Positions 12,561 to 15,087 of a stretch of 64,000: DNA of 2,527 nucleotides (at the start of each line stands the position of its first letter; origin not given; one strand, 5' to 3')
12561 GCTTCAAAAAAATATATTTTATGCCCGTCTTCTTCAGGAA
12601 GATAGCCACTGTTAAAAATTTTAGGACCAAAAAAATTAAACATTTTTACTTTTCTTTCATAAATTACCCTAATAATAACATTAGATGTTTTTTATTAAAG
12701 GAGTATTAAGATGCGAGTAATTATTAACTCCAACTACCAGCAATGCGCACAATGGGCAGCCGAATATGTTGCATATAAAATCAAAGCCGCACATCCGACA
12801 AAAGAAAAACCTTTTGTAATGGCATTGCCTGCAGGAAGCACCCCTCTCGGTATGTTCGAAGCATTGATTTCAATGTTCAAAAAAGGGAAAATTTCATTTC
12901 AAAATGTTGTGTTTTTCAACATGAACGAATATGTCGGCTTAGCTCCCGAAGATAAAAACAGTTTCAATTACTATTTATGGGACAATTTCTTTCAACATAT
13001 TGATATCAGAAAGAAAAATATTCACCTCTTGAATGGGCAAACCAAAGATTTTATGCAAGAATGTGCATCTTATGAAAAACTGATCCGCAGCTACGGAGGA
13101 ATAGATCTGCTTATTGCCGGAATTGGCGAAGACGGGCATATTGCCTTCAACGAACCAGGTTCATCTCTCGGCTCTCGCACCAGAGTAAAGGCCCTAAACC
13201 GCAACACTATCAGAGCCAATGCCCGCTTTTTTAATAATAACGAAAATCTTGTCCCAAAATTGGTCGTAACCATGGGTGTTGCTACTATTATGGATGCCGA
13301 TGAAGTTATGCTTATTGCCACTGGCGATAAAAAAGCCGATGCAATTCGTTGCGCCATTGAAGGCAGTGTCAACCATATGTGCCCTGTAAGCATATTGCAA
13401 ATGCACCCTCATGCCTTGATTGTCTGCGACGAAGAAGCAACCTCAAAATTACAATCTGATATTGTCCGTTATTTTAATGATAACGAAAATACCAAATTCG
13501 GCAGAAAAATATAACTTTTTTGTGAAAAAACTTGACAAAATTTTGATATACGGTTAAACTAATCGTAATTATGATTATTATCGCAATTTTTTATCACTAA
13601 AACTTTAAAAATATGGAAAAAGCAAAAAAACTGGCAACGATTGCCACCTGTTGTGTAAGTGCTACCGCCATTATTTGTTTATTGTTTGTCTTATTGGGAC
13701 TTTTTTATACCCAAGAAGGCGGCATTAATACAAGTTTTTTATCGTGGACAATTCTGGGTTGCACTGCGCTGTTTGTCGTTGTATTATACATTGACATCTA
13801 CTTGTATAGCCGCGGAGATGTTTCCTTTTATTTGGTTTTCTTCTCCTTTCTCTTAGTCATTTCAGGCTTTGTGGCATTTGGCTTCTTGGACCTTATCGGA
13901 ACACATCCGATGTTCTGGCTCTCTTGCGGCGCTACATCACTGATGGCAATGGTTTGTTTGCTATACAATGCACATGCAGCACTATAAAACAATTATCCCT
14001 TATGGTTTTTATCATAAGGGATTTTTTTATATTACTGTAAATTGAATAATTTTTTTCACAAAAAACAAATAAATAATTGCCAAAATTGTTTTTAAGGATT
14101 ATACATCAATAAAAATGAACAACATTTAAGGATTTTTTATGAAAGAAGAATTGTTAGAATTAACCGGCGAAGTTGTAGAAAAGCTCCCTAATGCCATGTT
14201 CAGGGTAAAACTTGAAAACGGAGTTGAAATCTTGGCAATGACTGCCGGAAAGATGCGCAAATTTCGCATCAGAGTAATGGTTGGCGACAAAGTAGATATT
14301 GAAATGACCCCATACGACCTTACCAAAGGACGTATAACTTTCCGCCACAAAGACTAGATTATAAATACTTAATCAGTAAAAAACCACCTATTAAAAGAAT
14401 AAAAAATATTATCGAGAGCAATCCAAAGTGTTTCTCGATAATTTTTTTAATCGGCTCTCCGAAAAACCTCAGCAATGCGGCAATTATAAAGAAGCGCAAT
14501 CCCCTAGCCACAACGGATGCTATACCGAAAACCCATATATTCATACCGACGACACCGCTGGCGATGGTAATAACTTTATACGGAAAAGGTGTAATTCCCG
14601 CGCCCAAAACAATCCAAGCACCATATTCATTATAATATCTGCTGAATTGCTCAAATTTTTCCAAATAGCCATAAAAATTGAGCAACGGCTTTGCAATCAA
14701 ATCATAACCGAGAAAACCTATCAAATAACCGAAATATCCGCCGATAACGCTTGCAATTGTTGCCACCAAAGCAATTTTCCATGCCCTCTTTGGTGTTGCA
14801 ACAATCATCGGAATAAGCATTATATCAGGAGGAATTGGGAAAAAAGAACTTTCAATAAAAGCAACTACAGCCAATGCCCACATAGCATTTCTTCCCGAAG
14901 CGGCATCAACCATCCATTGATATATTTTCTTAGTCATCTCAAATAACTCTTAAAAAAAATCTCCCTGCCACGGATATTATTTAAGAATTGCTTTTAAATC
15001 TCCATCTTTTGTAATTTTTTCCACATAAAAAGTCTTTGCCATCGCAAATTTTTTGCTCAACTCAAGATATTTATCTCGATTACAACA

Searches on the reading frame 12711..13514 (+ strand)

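Call 10: search_protein_families(library=pfam, proteins=[window:12711-13514:+], max_evalue=0.001)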
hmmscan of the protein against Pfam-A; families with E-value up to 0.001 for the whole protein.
window:12711-13514:+ (267 aa): 2 families
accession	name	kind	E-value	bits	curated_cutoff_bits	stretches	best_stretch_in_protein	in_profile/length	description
PF01182.26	Glucosamine_iso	-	3.2e-24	86.5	27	1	10-231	4-218/225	Glucosamine-6-phosphate isomerases/6-phosphogluconolactonase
PF04198.19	Sugar-bind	-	0.00024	20.8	27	1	108-219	124-240/257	Putative sugar-binding domain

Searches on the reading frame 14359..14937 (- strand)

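Call 10: search_protein_families(library=pfam, proteins=[window:14359-14937:-], max_evalue=0.001)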
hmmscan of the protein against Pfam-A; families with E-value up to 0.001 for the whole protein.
window:14359-14937:- (192 aa): 1 family
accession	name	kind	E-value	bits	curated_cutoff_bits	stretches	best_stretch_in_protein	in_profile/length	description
PF09335.16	VTT_dom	-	4.6e-12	46.9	33.9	1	35-155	1-120/123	VTT domain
